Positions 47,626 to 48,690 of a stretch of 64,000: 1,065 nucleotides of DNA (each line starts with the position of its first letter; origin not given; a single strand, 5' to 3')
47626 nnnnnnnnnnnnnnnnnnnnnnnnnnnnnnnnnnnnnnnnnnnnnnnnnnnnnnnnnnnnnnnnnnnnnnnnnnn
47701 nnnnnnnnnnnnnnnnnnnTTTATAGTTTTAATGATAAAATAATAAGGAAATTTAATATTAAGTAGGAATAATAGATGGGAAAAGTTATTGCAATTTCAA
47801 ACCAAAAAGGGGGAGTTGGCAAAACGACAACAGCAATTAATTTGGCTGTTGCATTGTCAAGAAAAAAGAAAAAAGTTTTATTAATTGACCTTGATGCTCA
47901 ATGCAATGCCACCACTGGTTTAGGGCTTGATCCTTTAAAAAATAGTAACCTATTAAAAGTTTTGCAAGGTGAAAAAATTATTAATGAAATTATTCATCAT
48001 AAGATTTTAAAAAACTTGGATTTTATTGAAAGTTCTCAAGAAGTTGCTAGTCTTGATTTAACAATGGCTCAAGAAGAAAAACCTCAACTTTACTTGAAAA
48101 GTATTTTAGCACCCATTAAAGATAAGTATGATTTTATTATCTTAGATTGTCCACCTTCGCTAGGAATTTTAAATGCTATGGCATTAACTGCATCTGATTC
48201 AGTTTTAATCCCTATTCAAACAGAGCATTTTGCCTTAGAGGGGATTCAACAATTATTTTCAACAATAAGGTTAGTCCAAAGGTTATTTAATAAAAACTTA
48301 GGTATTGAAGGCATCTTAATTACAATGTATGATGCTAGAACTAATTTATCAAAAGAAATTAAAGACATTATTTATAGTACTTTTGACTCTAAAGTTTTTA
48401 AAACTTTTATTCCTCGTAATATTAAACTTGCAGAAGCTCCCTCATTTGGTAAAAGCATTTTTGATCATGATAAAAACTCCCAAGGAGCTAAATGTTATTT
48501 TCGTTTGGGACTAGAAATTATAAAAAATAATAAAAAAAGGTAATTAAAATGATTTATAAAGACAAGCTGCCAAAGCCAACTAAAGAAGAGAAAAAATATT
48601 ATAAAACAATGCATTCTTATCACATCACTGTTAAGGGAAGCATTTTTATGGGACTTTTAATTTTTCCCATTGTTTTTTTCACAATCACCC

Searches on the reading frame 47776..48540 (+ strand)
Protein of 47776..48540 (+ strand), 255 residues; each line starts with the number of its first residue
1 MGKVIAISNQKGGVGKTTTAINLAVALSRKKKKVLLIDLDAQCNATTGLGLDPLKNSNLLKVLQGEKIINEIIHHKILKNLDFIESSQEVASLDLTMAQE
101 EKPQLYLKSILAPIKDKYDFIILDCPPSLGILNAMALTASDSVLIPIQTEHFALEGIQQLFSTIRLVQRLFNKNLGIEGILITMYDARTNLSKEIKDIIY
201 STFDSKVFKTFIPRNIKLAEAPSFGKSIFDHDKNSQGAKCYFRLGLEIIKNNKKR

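Call 76: find_related_loci(query=A5, collection=genome_contigs, flank=300)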
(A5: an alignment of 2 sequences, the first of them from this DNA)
Query A5 (255 aa) in genome_contigs; peptide patterns used: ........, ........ (x = any residue, [..] = any of these).
600 stretches matched a pattern (row limit reached: there are more); 592 encode a relative of the query (tblastn E <= 1e-3); the best 80 are kept; 80 distinct loci.
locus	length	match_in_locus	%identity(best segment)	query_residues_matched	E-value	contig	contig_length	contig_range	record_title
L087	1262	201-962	47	1-253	6e-80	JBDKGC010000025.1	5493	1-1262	MAG: Bacillota bacterium isolate farmington_2019_sw_WHONDRS-S19S_0053_B_bin.41 scaffold_2149306, whole genome shotgun se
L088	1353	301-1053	49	1-251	1e-77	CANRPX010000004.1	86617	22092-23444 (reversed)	MAG: uncultured Clostridia bacterium isolate Lapin-018__bin43 genome assembly, contig: Lapin-018__NODE_193_length_86617_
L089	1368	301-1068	48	1-255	8e-77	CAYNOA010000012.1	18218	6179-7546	MAG TPA_asm: uncultured Enterococcus sp. isolate SRP294416_co3_200 genome assembly, contig: NODE_4914_length_18218_cov_3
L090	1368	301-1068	47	1-255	3e-76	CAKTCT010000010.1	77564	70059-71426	MAG: uncultured Oscillospiraceae bacterium isolate REFINED_METABAT215_TOP10_CONTIGS_1500_ASSEMBLY_K77_MERGED__Nepal_MoBi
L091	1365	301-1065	49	1-254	3e-76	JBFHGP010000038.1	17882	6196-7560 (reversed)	MAG: Flavobacterium sp. isolate Mix_sand07.2021.05.G.158 k141_713318_length_17882_cov_8.0000, whole genome shotgun seque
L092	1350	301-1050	49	1-249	2e-76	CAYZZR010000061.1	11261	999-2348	MAG TPA_asm: uncultured Tissierella sp. isolate SRP192927_co4_677 genome assembly, contig: NODE_13817_length_11261_cov_4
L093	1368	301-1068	45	1-254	7e-76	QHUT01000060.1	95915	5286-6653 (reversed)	MAG: Gemmatimonadetes bacterium isolate AG21 14_0927_05_20cm_scaffold_135_curated, whole genome shotgun sequence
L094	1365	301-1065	49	1-254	3e-76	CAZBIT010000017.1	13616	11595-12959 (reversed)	MAG TPA_asm: uncultured bacterium isolate binchicken_co119_530 genome assembly, contig: NODE_5877_length_13616_cov_6.273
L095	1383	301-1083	51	1-254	1e-75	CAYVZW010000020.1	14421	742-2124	MAG TPA_asm: uncultured Clostridium sp. isolate SRP294416_co3_69 genome assembly, contig: NODE_7532_length_14421_cov_9.5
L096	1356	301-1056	48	1-251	2e-75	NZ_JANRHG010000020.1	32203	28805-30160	Neomoorella sulfitireducens strain SLA38 20, whole genome shotgun sequence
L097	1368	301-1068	49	1-255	2e-75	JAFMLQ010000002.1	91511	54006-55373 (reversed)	MAG: Flavobacteriaceae bacterium isolate DEBay_Sum22NG08_6 NODE_27_length_91511_cov_8.699189, whole genome shotgun seque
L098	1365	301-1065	47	1-255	3e-75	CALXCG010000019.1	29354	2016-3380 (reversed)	MAG: uncultured Clostridia bacterium isolate BRZ_GL__bin37 genome assembly, contig: BRZ_GL__NODE_1300_length_29354_cov_5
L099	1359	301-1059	48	1-253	9e-75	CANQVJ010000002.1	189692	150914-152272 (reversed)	MAG: uncultured Clostridia bacterium isolate Lapin-032__bin90 genome assembly, contig: Lapin-032__NODE_72_length_189692_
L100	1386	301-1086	49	1-255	2e-74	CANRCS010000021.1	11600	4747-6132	MAG: uncultured Bacilli bacterium isolate Lapin-027__bin35 genome assembly, contig: Lapin-027__NODE_5551_length_11600_co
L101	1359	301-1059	46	1-252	2e-74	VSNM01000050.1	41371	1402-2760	MAG: Lachnospiraceae bacterium isolate S9762_S14_bin.4 S9762_S14_S9762_S14_bin.4_contig_50, whole genome shotgun sequenc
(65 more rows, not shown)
